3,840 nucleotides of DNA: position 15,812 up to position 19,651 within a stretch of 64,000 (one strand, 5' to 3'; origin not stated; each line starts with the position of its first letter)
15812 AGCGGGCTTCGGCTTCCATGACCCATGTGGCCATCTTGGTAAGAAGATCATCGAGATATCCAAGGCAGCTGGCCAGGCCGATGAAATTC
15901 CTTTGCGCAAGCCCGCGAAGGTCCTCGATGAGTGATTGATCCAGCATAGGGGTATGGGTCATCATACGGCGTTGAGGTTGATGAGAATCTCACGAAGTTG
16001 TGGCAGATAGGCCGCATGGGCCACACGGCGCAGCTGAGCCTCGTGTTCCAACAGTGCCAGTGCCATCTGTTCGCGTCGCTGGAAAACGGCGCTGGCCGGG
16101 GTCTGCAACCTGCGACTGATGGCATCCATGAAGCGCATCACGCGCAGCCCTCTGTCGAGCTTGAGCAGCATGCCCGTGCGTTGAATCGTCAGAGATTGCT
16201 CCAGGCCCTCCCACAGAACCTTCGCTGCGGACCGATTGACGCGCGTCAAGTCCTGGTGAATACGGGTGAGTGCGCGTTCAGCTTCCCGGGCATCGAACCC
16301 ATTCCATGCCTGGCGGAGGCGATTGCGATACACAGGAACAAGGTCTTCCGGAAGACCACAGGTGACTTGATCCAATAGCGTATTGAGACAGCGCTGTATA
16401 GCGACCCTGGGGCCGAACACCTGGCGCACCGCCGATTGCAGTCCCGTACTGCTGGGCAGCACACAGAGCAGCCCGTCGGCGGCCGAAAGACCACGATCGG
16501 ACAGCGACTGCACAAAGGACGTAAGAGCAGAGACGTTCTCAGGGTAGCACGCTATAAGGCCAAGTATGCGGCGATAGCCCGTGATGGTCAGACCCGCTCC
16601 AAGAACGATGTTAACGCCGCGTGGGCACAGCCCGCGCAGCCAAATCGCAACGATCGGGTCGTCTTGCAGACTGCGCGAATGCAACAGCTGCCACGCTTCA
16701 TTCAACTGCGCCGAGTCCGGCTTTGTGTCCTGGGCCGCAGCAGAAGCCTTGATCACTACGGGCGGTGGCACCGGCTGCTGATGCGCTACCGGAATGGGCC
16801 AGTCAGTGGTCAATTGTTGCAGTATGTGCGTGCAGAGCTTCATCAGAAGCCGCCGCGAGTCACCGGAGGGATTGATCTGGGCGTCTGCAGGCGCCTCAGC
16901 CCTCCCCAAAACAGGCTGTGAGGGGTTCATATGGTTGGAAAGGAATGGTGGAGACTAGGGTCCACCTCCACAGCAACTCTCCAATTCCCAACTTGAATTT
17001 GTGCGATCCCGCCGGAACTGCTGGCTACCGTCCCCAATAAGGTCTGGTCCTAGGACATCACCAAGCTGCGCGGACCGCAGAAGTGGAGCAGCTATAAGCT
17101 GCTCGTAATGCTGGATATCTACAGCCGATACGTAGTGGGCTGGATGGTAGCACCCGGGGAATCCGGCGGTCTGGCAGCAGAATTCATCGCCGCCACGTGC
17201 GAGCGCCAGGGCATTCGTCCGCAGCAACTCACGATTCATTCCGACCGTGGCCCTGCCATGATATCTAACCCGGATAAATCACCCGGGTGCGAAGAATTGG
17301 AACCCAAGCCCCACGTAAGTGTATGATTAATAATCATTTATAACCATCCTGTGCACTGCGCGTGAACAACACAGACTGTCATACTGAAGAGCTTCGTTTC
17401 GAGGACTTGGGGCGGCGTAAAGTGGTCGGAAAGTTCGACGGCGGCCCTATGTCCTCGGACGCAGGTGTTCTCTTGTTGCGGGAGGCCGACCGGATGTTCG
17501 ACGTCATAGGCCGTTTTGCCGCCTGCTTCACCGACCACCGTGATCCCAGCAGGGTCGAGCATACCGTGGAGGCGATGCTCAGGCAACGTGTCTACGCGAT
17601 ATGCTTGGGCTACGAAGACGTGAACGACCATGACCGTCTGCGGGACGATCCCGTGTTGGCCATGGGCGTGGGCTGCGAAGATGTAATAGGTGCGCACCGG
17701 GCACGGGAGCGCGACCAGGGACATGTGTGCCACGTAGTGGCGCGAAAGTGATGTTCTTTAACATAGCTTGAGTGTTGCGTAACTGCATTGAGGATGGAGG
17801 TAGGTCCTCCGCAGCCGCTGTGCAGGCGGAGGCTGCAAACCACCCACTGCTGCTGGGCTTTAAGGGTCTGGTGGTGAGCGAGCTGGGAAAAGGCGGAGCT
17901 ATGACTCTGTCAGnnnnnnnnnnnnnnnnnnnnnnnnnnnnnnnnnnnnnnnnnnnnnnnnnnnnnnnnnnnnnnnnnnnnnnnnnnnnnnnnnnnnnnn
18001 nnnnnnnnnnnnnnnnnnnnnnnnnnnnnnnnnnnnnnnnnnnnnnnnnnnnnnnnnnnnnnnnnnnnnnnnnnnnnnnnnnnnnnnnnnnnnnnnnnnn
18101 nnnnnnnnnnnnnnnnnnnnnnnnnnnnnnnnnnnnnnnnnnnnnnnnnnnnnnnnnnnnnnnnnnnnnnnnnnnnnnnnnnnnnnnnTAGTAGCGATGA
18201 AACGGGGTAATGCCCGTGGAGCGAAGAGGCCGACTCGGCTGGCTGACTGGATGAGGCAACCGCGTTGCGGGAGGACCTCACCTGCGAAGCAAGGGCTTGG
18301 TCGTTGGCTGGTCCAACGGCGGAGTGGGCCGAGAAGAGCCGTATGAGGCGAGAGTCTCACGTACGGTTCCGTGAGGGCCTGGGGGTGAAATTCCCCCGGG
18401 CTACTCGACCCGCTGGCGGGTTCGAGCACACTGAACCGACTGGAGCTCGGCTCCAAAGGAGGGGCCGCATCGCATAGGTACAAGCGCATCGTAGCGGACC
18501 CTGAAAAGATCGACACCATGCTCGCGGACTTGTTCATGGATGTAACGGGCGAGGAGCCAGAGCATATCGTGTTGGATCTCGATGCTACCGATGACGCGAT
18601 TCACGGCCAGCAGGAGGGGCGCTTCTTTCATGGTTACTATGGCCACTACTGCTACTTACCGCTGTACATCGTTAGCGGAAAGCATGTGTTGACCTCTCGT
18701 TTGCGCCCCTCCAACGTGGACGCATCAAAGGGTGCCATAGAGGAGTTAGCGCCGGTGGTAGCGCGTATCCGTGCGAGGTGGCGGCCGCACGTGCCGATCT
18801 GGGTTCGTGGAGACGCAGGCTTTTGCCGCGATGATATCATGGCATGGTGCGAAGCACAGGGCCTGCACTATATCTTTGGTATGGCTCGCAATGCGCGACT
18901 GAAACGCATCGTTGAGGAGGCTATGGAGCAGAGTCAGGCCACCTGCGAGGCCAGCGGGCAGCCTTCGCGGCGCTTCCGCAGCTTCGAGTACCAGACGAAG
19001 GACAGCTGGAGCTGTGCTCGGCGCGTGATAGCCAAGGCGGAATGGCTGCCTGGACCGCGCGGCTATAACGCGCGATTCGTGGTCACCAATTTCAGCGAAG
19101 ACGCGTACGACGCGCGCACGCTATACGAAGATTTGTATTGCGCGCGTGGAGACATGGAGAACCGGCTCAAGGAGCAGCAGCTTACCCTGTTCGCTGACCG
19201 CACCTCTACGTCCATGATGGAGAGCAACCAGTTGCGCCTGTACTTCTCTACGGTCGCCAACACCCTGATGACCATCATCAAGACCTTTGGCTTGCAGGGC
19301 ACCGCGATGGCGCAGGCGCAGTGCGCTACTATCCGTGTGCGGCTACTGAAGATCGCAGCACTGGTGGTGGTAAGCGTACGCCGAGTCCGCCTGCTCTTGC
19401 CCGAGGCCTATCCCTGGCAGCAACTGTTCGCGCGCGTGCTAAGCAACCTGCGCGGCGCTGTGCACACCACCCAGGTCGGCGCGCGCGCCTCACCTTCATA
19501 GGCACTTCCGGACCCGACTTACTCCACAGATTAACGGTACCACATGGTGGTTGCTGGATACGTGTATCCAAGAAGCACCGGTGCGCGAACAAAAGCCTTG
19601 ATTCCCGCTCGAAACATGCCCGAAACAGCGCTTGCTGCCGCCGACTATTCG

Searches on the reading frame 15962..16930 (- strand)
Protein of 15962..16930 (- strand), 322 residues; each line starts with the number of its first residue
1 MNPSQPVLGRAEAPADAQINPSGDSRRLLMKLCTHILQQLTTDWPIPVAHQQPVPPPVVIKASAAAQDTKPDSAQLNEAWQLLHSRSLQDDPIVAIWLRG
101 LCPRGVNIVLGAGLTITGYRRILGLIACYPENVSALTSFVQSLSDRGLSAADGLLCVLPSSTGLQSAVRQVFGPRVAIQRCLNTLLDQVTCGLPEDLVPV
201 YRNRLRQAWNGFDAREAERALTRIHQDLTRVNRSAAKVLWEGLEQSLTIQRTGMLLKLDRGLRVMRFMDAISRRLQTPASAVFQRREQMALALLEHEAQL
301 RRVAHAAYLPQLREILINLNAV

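Call 65: search_protein_families(library=ncbifam, proteins=[window:15962-16930:-], max_evalue=0.001)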
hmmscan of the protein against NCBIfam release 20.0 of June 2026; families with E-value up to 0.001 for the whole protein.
window:15962-16930:- (322 aa): 1 family
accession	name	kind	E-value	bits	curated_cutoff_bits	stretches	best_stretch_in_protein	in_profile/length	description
NF033543.2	transpos_IS256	equivalog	2.2e-17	63.1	150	1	75-249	104-286/338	IS256 family transposase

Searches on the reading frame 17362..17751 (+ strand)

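Call 65: search_protein_families(library=ncbifam, proteins=[window:17362-17751:+], max_evalue=0.001)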
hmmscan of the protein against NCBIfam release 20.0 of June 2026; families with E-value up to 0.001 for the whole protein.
window:17362-17751:+ (129 aa): 1 family
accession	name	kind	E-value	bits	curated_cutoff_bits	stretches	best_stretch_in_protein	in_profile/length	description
NF033539.1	transpos_IS1380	equivalog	9.6e-21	73.9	180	1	24-111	3-89/419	IS1380 family transposase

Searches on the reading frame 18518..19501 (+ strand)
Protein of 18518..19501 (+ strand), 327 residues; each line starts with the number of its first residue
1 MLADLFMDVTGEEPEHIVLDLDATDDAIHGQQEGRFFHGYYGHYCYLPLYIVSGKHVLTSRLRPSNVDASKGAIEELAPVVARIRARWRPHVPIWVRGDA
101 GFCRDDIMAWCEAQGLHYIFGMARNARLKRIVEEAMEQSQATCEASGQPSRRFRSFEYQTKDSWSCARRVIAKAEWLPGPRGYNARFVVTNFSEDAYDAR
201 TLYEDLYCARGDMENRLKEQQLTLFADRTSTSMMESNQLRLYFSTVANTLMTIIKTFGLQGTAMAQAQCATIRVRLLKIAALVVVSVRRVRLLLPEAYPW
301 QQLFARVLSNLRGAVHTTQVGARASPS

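Call 65: search_protein_families(library=ncbifam, proteins=[window:18518-19501:+], max_evalue=0.001)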
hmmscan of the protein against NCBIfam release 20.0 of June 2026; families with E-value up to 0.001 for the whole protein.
window:18518-19501:+ (327 aa): 2 families
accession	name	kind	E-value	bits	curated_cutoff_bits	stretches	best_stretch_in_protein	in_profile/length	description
NF033539.1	transpos_IS1380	equivalog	3.4e-86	289.5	180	1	10-297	124-418/419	IS1380 family transposase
NF033559.2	transpos_IS1634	equivalog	0.00031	19.9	100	1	77-213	195-309/483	IS1634 family transposase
